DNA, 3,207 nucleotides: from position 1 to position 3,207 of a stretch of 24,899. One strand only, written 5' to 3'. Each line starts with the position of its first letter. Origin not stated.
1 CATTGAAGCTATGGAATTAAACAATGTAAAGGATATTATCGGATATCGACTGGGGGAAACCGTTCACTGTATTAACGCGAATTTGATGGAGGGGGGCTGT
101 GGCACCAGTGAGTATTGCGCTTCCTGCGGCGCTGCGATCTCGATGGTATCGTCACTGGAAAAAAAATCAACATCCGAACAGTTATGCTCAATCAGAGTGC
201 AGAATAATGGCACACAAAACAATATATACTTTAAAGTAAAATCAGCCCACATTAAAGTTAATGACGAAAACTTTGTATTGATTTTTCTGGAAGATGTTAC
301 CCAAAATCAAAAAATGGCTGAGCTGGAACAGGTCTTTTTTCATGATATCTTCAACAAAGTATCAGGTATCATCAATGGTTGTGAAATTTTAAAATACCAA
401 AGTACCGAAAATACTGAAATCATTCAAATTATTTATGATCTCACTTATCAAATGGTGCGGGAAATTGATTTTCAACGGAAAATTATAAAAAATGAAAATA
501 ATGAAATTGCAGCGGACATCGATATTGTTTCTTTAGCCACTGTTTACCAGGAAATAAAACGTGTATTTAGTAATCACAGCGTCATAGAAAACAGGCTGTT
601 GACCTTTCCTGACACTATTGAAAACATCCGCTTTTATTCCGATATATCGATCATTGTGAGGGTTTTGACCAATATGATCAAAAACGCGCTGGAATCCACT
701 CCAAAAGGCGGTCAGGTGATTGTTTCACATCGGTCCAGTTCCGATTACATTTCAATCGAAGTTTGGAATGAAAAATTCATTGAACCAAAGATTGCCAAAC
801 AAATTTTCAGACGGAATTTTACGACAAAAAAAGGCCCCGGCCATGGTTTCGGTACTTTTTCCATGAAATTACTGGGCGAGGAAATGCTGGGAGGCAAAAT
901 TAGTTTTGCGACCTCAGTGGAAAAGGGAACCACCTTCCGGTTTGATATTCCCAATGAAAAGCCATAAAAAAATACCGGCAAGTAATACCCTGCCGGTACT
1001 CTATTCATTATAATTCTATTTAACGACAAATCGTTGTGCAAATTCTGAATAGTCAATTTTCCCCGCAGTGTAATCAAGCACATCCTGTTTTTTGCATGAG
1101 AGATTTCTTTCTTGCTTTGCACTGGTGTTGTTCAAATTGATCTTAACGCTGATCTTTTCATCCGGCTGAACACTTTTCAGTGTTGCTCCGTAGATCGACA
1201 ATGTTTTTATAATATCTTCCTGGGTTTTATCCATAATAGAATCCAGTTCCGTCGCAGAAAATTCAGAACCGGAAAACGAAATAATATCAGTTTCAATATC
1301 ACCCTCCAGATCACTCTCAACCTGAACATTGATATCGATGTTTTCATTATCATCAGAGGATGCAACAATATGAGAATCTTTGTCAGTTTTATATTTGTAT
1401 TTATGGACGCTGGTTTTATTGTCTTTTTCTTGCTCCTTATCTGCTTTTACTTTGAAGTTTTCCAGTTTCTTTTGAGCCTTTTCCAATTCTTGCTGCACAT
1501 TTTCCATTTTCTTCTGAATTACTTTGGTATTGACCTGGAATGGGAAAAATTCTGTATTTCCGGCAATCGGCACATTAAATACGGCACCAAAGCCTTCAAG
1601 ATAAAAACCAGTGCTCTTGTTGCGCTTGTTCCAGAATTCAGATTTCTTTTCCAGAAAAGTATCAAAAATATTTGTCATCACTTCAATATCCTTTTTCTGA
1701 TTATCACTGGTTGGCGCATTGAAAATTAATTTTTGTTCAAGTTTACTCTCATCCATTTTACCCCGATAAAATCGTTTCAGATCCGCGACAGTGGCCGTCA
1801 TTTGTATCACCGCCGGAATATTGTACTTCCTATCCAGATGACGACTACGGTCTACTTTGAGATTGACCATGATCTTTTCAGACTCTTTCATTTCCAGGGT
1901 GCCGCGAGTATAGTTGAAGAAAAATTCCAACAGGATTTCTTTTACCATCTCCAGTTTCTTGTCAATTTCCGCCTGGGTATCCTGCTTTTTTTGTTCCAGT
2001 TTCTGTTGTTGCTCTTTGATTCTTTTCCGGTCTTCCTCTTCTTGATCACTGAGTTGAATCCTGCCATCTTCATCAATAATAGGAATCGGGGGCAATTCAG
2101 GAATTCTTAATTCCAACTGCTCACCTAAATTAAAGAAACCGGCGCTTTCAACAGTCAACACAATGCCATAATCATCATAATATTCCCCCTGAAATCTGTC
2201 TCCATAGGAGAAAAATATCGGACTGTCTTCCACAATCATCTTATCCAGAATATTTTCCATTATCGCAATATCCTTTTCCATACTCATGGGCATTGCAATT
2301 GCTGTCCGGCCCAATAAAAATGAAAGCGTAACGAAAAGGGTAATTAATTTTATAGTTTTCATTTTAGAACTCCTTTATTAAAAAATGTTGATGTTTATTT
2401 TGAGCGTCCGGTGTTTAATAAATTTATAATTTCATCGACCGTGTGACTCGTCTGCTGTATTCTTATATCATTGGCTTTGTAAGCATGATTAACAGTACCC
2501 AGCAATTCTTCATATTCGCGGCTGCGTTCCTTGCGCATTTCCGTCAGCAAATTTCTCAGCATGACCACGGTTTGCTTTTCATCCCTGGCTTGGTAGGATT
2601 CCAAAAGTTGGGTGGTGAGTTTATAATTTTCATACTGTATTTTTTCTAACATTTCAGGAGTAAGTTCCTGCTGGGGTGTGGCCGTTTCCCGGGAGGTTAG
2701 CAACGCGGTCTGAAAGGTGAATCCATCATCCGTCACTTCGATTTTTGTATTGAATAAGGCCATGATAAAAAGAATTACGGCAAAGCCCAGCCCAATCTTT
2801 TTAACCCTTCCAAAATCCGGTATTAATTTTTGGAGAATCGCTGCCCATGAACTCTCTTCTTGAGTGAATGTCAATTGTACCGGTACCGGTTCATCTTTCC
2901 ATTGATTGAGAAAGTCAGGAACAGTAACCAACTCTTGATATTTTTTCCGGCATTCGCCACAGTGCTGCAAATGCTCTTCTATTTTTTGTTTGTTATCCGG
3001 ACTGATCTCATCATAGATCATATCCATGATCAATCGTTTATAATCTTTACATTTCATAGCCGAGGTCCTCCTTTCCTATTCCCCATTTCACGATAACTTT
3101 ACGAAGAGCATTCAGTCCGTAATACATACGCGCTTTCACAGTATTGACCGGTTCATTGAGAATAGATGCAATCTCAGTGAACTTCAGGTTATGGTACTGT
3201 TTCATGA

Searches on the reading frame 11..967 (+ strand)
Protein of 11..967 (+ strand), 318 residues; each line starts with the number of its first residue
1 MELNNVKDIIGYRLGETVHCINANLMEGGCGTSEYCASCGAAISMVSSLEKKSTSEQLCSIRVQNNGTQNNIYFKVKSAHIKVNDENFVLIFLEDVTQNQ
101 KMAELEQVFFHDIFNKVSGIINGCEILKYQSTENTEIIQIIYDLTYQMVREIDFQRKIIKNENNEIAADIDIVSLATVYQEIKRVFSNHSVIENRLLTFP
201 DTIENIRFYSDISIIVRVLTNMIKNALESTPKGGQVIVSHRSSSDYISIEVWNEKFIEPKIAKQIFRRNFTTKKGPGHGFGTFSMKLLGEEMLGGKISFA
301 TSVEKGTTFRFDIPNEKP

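Call 65: search_protein_families(library=pfam, proteins=[window:11-967:+], max_evalue=0.0001)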
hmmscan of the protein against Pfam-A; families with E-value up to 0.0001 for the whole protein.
window:11-967:+ (318 aa): 1 family
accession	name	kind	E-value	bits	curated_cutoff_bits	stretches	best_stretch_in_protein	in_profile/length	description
PF02518.31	HATPase_c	-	1.4e-15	58.1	26.4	1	211-316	2-110/111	Histidine kinase-, DNA gyrase B-, and HSP90-like ATPase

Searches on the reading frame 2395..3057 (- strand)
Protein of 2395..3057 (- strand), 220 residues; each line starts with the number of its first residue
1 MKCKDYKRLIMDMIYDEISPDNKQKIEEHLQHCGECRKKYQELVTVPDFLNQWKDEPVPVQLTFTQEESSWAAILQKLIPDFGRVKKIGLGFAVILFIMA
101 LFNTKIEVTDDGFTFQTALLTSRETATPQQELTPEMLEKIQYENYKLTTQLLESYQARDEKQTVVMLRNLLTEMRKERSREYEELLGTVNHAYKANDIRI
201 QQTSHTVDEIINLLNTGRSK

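Call 7: search_protein_families(library=pfam, proteins=[window:2395-3057:-], max_evalue=0.01)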
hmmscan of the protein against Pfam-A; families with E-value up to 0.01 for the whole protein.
window:2395-3057:- (220 aa): 1 family
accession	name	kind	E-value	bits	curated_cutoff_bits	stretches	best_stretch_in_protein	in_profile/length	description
PF13490.11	zf-HC2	-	2.3e-08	34.4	22.2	1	3-37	1-35/35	Putative zinc-finger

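Call 61: search_protein_families(library=ncbifam, proteins=[window:2395-3057:-], max_evalue=0.01)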
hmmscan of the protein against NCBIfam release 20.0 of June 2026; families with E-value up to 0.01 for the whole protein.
window:2395-3057:- (220 aa): 3 families
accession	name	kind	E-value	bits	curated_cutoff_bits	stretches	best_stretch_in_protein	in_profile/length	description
TIGR03988.1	antisig_RsrA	equivalog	4.2e-05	23.6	62.5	1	2-62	1-62/77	mycothiol system anti-sigma-R factor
NF052368.1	antisigmaE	subfamily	0.00015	21.5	50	1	1-38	2-39/48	anti-sigma factor family protein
NF052375.1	antisigma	equivalog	0.0028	17.7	100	1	15-62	7-54/217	anti-sigma factor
